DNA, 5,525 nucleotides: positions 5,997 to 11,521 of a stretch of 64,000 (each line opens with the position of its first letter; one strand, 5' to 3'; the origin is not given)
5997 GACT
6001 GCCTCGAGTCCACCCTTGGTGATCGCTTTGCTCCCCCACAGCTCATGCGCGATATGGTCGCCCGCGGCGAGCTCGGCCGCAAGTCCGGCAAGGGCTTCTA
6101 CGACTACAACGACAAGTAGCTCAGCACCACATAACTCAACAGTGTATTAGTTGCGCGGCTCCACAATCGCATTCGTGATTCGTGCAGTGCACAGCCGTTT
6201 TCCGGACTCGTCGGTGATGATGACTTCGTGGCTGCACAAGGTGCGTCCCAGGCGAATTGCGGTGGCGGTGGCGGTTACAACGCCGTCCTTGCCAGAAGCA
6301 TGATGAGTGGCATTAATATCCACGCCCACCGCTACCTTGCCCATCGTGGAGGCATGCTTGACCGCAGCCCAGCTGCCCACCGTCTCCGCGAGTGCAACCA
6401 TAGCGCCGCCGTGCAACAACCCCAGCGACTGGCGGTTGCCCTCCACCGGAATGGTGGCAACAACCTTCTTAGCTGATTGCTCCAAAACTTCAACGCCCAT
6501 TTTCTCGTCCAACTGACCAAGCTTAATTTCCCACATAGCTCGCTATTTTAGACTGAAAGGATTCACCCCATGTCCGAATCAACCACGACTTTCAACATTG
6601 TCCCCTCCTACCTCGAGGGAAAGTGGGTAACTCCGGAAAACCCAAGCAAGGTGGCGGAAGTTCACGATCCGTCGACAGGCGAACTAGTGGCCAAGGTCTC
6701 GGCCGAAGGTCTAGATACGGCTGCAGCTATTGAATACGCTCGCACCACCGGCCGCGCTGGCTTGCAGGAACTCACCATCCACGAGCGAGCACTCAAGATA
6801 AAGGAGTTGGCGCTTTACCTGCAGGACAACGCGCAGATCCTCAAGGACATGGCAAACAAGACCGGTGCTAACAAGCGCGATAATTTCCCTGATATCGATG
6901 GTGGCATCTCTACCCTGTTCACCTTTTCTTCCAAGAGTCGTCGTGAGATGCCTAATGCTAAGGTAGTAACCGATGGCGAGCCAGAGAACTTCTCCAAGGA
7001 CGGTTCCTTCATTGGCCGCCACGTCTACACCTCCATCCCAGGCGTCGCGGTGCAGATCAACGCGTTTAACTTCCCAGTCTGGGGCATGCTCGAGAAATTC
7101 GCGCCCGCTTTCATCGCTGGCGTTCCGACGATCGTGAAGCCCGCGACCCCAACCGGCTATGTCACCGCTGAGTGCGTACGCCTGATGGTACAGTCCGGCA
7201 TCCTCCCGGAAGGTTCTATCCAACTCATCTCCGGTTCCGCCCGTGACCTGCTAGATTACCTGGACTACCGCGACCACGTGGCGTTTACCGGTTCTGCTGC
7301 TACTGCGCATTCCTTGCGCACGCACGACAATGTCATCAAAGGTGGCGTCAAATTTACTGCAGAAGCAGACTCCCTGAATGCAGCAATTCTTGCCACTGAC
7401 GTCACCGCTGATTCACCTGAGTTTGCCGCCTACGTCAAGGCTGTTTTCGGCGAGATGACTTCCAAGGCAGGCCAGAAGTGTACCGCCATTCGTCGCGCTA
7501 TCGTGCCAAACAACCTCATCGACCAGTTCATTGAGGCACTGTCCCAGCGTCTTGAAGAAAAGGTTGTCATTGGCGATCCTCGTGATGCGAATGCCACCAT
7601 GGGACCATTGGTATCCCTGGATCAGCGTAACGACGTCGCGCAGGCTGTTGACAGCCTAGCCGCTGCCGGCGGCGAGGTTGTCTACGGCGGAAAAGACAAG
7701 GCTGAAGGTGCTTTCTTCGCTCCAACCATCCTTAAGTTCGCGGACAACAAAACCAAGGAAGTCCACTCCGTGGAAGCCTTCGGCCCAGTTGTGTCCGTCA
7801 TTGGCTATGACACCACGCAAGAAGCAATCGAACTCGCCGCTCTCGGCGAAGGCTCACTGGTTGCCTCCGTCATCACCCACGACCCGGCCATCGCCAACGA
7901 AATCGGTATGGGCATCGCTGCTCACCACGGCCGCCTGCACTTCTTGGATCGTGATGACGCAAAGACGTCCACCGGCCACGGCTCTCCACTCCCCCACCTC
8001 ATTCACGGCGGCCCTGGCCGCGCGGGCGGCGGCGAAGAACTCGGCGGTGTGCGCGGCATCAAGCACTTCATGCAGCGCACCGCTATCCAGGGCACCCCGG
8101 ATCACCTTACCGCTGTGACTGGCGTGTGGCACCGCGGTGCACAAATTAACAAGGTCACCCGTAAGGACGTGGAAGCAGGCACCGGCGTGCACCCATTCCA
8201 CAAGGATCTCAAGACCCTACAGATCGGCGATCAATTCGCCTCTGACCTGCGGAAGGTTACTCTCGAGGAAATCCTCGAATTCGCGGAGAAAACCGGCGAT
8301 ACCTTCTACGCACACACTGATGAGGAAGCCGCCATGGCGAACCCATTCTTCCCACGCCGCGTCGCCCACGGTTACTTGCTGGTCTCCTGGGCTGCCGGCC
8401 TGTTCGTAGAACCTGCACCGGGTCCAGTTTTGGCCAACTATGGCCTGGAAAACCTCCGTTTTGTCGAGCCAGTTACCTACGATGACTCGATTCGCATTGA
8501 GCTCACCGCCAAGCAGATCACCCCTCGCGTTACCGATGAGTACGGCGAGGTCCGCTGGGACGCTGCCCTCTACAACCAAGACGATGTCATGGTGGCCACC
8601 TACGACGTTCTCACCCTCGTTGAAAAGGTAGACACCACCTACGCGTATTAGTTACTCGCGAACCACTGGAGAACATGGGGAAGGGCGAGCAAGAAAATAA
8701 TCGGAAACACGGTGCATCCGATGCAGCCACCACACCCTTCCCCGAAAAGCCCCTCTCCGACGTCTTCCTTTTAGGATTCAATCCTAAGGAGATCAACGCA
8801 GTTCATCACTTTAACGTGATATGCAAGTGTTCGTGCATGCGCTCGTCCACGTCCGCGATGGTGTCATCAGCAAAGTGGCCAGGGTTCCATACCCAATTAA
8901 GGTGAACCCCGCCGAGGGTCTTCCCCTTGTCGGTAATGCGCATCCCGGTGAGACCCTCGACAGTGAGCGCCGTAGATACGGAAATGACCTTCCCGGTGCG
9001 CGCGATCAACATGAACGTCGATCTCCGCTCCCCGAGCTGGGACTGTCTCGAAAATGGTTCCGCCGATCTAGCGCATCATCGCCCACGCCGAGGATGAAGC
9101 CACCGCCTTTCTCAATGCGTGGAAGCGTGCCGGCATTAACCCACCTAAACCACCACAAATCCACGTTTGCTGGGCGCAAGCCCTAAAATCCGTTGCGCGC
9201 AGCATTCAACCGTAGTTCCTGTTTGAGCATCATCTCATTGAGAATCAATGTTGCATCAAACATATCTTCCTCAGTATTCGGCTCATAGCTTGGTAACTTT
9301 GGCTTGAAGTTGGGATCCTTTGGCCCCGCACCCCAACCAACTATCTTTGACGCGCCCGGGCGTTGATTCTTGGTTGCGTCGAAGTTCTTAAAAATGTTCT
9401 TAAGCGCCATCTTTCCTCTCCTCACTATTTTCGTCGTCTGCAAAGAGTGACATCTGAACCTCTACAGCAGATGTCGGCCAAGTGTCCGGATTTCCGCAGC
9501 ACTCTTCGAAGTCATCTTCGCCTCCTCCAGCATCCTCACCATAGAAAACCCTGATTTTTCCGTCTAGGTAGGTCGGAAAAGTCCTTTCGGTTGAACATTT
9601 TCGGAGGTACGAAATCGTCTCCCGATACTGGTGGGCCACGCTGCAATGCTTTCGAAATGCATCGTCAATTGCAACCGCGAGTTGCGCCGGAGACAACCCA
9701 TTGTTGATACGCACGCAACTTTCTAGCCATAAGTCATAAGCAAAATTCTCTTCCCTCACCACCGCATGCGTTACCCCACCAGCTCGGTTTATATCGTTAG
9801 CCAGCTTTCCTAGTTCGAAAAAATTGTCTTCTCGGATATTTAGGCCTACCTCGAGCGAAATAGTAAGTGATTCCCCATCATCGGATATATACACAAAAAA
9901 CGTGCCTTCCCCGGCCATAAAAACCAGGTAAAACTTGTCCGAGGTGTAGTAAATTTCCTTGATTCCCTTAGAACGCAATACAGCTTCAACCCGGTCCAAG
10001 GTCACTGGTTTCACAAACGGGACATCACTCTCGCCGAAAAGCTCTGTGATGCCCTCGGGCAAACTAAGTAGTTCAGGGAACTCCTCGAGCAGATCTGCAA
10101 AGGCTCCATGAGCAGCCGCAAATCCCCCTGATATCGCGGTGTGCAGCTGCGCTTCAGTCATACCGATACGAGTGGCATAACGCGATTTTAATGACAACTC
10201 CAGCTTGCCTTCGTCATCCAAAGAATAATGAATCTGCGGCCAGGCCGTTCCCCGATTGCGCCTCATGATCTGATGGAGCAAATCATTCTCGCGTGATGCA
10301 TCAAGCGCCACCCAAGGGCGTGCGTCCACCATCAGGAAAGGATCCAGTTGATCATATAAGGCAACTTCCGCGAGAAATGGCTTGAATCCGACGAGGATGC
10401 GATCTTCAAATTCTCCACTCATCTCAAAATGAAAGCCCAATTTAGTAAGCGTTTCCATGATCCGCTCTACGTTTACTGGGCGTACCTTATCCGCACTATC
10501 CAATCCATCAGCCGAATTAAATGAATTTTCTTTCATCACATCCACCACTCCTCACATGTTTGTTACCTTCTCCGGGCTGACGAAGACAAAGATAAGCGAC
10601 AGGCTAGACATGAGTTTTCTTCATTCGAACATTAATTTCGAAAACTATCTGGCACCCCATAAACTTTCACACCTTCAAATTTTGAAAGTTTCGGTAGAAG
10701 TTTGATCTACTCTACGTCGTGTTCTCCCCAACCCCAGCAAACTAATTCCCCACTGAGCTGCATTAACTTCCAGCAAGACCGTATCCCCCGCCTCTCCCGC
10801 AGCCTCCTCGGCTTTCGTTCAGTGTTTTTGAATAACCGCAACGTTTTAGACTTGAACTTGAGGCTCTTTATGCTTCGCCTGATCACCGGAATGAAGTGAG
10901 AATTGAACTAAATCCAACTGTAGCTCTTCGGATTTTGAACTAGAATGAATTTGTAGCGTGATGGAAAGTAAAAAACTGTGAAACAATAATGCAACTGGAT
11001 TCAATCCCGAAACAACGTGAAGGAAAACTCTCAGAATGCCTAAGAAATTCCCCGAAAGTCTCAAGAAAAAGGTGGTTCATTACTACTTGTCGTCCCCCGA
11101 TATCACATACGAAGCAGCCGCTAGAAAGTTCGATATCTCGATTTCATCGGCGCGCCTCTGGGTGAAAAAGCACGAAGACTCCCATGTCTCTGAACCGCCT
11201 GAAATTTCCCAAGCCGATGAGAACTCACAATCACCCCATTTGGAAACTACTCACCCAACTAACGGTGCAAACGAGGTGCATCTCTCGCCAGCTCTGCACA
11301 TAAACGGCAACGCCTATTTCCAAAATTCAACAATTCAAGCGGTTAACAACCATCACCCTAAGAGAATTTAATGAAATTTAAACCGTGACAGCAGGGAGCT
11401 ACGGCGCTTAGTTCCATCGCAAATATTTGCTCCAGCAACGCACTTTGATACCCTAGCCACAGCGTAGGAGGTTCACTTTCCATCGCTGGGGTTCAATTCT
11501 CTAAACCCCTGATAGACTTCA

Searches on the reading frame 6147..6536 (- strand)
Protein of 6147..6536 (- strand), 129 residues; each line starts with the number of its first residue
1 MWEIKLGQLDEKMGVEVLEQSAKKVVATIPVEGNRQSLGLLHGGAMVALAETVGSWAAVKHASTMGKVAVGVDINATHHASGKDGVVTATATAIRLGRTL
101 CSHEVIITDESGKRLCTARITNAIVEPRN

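Call 43: search_protein_families(library=ncbifam, proteins=[window:6147-6536:-], max_evalue=0.00001)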
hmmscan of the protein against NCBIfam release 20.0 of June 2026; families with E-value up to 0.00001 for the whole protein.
window:6147-6536:- (129 aa): 4 families
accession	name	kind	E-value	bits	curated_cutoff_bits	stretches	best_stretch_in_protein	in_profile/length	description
NF047425.1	MenI_Listeria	exception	7.1e-25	87.1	185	1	8-126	2-120/122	1,4-dihydroxy-2-naphthoyl-CoA hydrolase MenI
TIGR00369.1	unchar_dom_1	domain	5.6e-23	81.2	36.6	1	11-123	4-116/117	hotdog fold thioesterase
NF007607.0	PRK10254.1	equivalog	3.2e-22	79.1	237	1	20-125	31-136/137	proofreading thioesterase EntH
NF007631.0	PRK10293.1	equivalog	2.1e-17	63.1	226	1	24-125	35-136/136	1,4-dihydroxy-2-naphthoyl-CoA hydrolase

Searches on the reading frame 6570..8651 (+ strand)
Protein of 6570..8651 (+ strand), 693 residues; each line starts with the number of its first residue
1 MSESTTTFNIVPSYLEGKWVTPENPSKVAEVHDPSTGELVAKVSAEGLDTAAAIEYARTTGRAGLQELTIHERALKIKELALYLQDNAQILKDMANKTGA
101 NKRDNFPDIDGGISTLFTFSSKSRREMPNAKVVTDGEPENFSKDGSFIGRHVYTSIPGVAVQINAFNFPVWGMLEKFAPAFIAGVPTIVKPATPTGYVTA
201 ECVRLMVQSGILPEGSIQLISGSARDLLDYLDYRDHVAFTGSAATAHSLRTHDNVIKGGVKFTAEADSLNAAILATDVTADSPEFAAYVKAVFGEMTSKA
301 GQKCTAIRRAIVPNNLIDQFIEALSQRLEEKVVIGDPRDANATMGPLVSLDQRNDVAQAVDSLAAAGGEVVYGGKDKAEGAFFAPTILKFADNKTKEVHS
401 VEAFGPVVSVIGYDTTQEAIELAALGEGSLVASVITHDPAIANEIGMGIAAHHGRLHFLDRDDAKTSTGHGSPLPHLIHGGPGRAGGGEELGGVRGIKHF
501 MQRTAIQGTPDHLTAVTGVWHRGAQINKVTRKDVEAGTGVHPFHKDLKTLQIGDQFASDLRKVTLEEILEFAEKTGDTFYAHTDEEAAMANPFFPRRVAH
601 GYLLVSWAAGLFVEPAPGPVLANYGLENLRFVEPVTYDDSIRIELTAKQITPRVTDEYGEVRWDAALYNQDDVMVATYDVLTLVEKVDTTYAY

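Call 7: search_protein_families(library=ncbifam, proteins=[window:6570-8651:+])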
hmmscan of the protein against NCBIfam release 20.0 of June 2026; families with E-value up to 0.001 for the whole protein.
window:6570-8651:+ (693 aa): 40 families (the best 25 are shown)
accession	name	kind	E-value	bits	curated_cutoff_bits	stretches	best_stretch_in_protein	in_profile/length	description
TIGR02278.1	PaaN-DH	equivalog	0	1076.7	562.8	1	11-686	1-664/664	phenylacetic acid degradation bifunctional protein PaaZ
NF008868.0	PRK11903.1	equivalog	7.8e-162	539.5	444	1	11-517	5-515/521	3,4-dehydroadipyl-CoA semialdehyde dehydrogenase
NF006916.0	PRK09407.1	equivalog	1.5e-47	162.4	521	1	27-451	34-444/526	succinic semialdehyde dehydrogenase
NF010000.0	PRK13473.1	subfamily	3.5e-44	151.2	615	1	15-447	7-423/475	aminobutyraldehyde dehydrogenase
TIGR01804.1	BADH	equivalog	1e-42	146.2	668.6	1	14-444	1-419/467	betaine-aldehyde dehydrogenase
NF040648.1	lactal_redase_Meth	equivalog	1.1e-41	143.3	650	1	15-442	3-407/463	lactaldehyde dehydrogenase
NF042993.1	AlphKGSA_gudD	equivalog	3.5e-41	141.4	770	1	12-438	5-420/481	alpha-ketoglutaric semialdehyde dehydrogenase GucD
NF052305.1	DioxValDhHalo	equivalog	6.5e-39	134.1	750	1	13-444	7-426/483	2,5-dioxovalerate dehydrogenase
NF040869.1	G3PDH_Arch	equivalog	1.8e-38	132.5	780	1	9-438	18-432/502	NADP-dependent glyceraldehyde-3-phosphate dehydrogenase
TIGR01780.1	SSADH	subfamily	2.2e-38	132.3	646.35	1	31-443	1-399/448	succinate-semialdehyde dehydrogenase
NF007497.0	PRK10090.1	equivalog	3.5e-38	131.6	500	1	11-442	7-423/480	aldehyde dehydrogenase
NF002852.0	PRK03137.1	subfamily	2e-37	129.2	648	1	27-440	51-453/514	L-glutamate gamma-semialdehyde dehydrogenase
NF050026.1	AcaldDHExaC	equivalog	4.9e-37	127.7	900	1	13-451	18-448/503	acetaldehyde dehydrogenase ExaC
NF009725.0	PRK13252.1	equivalog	5.8e-37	127.3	593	1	11-444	7-427/488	betaine-aldehyde dehydrogenase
TIGR04284.1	aldehy_Rv0768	hypoth_equivalog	8.4e-37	127.3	775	1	17-448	7-430/480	aldehyde dehydrogenase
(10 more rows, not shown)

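Call 8: search_protein_families(library=pfam, proteins=[window:6570-8651:+])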
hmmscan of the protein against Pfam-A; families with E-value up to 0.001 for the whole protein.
window:6570-8651:+ (693 aa): 3 families
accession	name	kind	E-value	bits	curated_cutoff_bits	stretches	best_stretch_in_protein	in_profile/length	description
PF00171.27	Aldedh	-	7.9e-64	216.3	23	1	19-459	1-423/461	Aldehyde dehydrogenase family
PF01575.25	MaoC_dehydratas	-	6.9e-18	64.9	27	1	559-651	14-105/123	MaoC like domain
PF13452.11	FAS1_DH_region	-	0.00085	19.9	22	0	551-677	2-131/132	FAS1-like, dehydratase domain region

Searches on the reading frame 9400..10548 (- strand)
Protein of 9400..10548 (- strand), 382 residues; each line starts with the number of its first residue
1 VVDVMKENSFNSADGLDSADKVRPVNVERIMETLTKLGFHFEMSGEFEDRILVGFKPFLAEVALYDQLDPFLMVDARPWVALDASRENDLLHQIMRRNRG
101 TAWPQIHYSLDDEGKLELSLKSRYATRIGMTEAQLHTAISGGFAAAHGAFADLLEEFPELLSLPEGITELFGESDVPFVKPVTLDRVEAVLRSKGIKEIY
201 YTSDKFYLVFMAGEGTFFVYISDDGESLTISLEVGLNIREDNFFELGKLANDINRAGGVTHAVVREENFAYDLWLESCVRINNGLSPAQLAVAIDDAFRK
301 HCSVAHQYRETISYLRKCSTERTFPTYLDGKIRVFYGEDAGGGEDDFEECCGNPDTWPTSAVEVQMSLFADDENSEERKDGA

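Call 7: search_protein_families(library=ncbifam, proteins=[window:9400-10548:-])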
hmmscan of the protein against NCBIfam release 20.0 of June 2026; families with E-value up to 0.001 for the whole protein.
window:9400-10548:- (382 aa): 0 families

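Call 8: search_protein_families(library=pfam, proteins=[window:9400-10548:-])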
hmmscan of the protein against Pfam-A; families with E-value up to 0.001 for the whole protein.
window:9400-10548:- (382 aa): 1 family
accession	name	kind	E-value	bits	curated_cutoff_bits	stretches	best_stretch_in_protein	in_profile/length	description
PF10722.14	YbjN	-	2.1e-12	47.8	22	1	183-295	1-111/126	Putative bacterial sensory transduction regulator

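Call 58: search_protein_families(library=padloc, proteins=[window:9400-10548:-], max_evalue=0.001)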
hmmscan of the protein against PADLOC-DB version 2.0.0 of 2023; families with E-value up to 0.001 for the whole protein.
window:9400-10548:- (382 aa): 0 families

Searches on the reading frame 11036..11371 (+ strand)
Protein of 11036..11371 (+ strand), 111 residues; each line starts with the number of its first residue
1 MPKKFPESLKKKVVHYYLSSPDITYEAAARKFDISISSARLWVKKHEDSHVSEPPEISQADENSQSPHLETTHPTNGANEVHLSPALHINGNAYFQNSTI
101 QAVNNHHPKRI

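Call 7: search_protein_families(library=ncbifam, proteins=[window:11036-11371:+])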
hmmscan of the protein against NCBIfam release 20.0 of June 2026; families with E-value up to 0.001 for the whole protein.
window:11036-11371:+ (111 aa): 0 families

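Call 8: search_protein_families(library=pfam, proteins=[window:11036-11371:+])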
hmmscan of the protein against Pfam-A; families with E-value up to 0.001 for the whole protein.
window:11036-11371:+ (111 aa): 1 family
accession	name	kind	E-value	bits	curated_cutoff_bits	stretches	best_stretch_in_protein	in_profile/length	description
PF01527.26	HTH_Tnp_1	-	3.5e-05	24.4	24.1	1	3-61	5-62/75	Transposase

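Call 58: search_protein_families(library=padloc, proteins=[window:11036-11371:+], max_evalue=0.001)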
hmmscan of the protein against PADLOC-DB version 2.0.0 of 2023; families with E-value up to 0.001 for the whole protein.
window:11036-11371:+ (111 aa): 0 families
